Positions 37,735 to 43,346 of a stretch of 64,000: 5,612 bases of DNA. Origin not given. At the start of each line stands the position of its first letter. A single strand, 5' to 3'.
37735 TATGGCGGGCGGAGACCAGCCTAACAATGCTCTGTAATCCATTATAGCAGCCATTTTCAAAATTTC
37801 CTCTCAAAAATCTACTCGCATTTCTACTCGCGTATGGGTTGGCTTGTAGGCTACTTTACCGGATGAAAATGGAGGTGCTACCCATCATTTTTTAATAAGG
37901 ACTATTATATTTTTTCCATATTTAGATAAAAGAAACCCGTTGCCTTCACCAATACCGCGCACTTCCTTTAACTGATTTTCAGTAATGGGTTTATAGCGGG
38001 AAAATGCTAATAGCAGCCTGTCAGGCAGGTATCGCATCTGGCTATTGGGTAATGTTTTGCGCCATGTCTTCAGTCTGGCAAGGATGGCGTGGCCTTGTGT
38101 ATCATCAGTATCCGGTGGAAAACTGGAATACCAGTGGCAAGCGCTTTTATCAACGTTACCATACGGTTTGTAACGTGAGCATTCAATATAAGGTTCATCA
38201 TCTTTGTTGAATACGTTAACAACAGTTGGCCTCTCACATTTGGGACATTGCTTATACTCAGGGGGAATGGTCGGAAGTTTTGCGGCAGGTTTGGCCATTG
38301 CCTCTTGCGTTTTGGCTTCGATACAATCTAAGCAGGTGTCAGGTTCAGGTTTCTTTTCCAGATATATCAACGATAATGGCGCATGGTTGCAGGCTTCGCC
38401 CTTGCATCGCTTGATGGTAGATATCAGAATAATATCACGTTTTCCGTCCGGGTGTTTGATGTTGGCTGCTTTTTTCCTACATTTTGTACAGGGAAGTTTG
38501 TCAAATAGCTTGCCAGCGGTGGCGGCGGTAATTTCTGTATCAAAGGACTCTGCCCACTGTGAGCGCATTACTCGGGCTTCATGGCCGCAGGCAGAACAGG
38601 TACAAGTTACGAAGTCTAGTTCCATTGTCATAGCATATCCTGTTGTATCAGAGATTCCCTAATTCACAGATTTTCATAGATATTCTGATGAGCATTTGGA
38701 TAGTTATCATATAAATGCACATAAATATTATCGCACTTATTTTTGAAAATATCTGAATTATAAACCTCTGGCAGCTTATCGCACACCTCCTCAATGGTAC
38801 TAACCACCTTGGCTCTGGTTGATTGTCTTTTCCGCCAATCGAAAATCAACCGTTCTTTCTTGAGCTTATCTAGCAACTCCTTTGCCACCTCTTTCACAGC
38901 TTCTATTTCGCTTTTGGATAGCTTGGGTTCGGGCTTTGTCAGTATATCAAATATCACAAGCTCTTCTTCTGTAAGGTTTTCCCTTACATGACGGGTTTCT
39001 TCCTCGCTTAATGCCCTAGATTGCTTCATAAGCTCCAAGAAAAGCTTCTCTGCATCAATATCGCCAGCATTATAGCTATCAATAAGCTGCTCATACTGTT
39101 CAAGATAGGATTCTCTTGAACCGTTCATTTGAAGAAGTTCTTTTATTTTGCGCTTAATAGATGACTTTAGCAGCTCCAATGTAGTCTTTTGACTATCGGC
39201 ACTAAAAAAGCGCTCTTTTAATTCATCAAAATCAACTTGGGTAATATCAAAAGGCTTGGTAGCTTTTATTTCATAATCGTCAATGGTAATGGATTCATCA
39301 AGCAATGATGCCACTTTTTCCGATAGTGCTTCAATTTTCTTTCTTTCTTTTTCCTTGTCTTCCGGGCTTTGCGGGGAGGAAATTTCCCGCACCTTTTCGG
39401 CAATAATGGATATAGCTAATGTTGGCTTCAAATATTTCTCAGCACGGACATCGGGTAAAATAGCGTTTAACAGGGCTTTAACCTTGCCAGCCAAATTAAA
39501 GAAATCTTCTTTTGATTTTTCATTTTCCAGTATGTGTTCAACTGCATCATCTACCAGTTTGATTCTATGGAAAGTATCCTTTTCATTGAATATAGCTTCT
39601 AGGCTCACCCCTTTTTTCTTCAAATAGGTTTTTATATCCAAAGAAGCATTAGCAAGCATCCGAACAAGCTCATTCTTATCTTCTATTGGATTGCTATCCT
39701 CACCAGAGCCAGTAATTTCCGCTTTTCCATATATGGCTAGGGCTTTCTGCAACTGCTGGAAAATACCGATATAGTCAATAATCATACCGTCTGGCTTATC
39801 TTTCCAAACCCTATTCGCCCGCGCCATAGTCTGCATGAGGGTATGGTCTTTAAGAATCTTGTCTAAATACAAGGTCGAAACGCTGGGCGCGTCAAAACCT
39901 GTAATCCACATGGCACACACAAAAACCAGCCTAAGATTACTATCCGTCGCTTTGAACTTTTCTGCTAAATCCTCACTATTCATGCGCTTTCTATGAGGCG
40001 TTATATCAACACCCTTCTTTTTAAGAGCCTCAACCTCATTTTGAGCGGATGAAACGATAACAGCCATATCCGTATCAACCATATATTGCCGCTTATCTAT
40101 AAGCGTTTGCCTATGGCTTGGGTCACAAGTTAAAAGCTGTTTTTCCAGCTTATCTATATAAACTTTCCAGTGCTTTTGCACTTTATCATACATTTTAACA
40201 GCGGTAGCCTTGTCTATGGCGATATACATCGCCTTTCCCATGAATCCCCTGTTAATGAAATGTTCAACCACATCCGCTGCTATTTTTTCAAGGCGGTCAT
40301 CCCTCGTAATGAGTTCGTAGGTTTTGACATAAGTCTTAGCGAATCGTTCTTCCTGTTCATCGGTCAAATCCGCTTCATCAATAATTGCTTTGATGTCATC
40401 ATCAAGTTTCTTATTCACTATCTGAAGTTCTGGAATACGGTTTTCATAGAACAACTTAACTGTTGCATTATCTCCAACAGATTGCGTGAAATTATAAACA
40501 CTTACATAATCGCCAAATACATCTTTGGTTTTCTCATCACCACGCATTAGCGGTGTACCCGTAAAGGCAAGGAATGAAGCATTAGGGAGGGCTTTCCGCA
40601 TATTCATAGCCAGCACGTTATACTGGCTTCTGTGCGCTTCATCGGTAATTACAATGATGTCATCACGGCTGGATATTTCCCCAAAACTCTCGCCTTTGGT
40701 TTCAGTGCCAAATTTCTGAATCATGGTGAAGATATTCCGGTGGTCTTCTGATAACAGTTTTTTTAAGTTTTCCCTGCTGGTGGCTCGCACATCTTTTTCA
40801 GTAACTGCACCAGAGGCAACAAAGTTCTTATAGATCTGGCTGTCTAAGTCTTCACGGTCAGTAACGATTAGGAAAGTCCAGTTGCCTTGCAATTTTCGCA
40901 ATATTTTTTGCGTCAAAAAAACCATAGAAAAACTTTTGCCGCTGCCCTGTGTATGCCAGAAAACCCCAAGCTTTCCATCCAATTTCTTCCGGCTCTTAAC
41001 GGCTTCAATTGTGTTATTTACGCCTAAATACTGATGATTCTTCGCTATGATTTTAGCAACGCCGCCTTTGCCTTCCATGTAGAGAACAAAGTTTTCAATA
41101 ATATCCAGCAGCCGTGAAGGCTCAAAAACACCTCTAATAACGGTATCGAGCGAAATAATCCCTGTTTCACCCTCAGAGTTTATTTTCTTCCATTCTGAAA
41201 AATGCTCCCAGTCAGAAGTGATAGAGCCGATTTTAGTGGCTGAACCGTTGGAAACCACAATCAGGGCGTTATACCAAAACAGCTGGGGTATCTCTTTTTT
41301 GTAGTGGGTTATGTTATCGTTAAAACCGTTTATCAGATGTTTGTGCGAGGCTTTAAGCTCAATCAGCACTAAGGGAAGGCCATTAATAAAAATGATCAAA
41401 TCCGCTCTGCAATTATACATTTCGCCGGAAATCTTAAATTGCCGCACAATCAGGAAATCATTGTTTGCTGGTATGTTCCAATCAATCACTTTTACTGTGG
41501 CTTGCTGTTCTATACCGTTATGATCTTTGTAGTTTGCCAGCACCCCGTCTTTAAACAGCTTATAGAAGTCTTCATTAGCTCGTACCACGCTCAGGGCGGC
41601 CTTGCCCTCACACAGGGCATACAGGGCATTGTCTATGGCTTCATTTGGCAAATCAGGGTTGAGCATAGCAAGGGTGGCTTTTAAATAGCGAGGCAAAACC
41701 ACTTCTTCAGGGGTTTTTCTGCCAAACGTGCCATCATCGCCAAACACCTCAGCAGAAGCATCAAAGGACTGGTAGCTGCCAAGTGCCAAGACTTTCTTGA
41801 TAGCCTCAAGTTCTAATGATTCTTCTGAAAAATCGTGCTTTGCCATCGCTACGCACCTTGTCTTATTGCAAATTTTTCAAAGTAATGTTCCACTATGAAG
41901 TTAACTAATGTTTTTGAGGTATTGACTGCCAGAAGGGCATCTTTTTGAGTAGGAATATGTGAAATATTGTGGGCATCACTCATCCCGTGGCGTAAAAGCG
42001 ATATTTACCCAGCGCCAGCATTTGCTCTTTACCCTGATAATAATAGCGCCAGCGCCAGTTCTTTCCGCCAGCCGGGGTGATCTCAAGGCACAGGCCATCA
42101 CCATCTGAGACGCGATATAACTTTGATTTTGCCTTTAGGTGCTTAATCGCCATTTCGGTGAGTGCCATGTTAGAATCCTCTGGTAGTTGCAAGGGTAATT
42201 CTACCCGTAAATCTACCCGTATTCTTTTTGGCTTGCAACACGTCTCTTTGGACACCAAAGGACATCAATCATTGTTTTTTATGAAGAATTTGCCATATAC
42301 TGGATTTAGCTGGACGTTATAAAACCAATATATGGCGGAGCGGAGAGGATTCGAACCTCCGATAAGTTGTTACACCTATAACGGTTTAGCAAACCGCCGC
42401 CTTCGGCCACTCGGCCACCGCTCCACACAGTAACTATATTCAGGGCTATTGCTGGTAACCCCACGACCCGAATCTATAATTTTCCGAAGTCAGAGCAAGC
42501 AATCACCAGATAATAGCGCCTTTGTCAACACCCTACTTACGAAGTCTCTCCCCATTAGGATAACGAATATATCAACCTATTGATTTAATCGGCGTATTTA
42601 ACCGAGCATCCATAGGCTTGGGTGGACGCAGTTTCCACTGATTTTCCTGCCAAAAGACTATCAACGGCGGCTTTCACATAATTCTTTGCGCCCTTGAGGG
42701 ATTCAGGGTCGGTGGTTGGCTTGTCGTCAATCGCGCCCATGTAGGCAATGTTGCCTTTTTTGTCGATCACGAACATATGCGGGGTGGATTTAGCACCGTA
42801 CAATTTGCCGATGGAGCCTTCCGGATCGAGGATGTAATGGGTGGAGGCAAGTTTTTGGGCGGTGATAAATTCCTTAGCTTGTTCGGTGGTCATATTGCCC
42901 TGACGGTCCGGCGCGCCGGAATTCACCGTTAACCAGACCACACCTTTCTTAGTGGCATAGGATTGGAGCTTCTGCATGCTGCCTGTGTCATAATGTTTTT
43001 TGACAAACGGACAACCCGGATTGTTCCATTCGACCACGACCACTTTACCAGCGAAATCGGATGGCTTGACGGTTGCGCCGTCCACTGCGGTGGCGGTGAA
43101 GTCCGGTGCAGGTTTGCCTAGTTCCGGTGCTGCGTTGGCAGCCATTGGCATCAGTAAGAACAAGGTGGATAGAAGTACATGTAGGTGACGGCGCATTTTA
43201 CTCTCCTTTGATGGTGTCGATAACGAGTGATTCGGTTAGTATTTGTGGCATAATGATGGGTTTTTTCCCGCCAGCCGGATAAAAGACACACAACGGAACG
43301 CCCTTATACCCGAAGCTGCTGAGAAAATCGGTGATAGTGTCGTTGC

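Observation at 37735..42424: Decayed tRNA-Ser integrative island with matching tandem 9-mers at both ends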

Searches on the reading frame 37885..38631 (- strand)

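Call 4: search_protein_families(library=pfam, proteins=[window:37885-38631:-], max_evalue=0.01)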
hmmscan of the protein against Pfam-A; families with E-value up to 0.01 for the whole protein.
window:37885-38631:- (248 aa): 1 family
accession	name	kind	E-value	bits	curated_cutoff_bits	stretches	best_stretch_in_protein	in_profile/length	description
PF00570.28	HRDC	-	0.00016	22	23.8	1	182-243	3-65/68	HRDC domain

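Call 47: search_protein_families(library=padloc, proteins=[window:37885-38631:-], max_evalue=0.001)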
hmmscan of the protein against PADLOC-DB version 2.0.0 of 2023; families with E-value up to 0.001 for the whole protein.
window:37885-38631:- (248 aa): 0 families

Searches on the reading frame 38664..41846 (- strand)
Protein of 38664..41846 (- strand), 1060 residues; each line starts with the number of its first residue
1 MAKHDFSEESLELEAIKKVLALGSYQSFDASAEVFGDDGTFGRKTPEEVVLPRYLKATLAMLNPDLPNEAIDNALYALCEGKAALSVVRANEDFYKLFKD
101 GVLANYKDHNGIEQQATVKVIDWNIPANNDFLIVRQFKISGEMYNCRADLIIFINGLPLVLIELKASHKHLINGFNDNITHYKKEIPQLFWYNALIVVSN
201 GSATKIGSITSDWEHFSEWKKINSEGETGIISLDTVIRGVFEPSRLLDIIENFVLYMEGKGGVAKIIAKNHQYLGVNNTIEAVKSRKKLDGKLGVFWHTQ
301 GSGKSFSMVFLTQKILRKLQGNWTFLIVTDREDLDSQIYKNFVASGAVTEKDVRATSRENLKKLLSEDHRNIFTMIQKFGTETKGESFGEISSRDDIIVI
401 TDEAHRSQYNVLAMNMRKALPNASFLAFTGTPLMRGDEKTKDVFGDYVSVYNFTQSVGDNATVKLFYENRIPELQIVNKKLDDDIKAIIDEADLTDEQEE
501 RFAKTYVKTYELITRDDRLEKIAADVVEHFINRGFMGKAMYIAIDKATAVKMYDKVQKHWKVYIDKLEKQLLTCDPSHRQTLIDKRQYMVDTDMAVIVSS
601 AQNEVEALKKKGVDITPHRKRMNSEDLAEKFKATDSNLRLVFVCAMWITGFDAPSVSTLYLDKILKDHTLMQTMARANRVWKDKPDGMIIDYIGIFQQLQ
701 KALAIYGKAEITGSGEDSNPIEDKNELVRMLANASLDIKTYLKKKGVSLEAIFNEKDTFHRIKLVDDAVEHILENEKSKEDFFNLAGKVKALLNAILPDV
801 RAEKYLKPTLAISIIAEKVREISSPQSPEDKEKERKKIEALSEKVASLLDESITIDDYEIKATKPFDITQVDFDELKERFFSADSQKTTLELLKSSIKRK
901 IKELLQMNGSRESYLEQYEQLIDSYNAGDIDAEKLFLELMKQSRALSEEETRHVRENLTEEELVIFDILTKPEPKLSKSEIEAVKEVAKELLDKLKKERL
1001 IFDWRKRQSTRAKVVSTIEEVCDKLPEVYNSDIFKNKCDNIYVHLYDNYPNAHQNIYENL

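Call 4: search_protein_families(library=pfam, proteins=[window:38664-41846:-], max_evalue=0.01)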
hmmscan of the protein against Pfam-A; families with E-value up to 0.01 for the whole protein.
window:38664-41846:- (1060 aa): 6 families
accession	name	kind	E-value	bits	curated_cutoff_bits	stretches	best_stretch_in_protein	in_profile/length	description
PF18766.7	SWI2_SNF2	-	6.4e-75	252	26.7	1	271-497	1-218/221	SWI2/SNF2 ATPase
PF04313.20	HSDR_N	-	1.5e-39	136.4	25.1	1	6-213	2-196/198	Type I restriction enzyme R protein N terminus (HSDR_N)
PF11867.13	T1RH-like_C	-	6.6e-33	114.9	26.8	1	715-1024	2-304/329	Type I restriction enzyme HindI endonuclease subunit-like, C-terminal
PF04851.21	ResIII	-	4.2e-19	69.5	22.5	1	269-432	5-162/164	Type III restriction enzyme, res subunit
PF22679.2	T1R_D3-like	-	1.8e-18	67.9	27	1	620-692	82-156/158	Type I restriction enzyme subunit R domain 3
PF00270.35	DEAD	-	9e-05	22.7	26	1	301-432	24-160/167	DEAD/DEAH box helicase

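Call 47: search_protein_families(library=padloc, proteins=[window:38664-41846:-], max_evalue=0.001)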
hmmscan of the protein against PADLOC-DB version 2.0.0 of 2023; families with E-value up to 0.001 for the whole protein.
window:38664-41846:- (1060 aa): 7 families
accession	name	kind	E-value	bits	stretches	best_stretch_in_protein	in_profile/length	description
PDLC03040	REase_I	-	1.5e-179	597.1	1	5-1035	4-1012/1029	Type I restriction enzyme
PDLC03044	REase_I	-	4.4e-81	271.3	1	86-745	77-736/1034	Type I restriction enzyme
PDLC03041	REase_I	-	3.3e-75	251.9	2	236-723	283-762/1099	Type I restriction enzyme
PDLC03048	REase_I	-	3.6e-57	192.2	1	114-1026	86-970/976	Type I restriction enzyme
PDLC03046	REase_I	-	8.4e-19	65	1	146-694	132-730/1025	Type I restriction enzyme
PDLC03045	REase_I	-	3.8e-17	59.6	1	292-706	285-700/995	Type I restriction enzyme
PDLC03043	REase_I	-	1.6e-09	35.4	1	121-256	125-264/313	Type I restriction enzyme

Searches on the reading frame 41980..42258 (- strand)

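Call 4: search_protein_families(library=pfam, proteins=[window:41980-42258:-], max_evalue=0.01)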
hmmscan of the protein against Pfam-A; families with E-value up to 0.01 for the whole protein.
window:41980-42258:- (92 aa): 1 family
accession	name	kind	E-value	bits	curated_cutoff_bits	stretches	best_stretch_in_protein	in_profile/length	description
PF13356.12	Arm-DNA-bind_3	-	7e-12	45.8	27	1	33-87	1-52/83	Arm DNA-binding domain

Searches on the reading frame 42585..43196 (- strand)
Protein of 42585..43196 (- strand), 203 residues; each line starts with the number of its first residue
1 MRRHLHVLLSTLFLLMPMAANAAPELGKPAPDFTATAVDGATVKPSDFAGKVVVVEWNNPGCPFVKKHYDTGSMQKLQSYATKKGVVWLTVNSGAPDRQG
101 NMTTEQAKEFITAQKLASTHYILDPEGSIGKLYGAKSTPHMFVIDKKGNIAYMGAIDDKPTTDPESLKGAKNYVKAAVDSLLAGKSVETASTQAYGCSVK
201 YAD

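Call 4: search_protein_families(library=pfam, proteins=[window:42585-43196:-], max_evalue=0.01)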
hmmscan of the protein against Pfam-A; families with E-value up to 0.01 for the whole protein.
window:42585-43196:- (203 aa): 4 families
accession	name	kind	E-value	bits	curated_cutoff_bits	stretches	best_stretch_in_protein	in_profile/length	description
PF08534.16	Redoxin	-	2.2e-17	63.7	26.6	1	27-166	3-143/148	Redoxin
PF00578.27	AhpC-TSA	-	1.3e-16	61.1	26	1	27-153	2-124/124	AhpC/TSA family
PF20029.6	DUF6436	-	0.00033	20.8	27.3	1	102-197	68-129/133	Domain of unknown function (DUF6436)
PF13098.12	Thioredoxin_2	-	0.0012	19.6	27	1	50-152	5-89/104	Thioredoxin-like domain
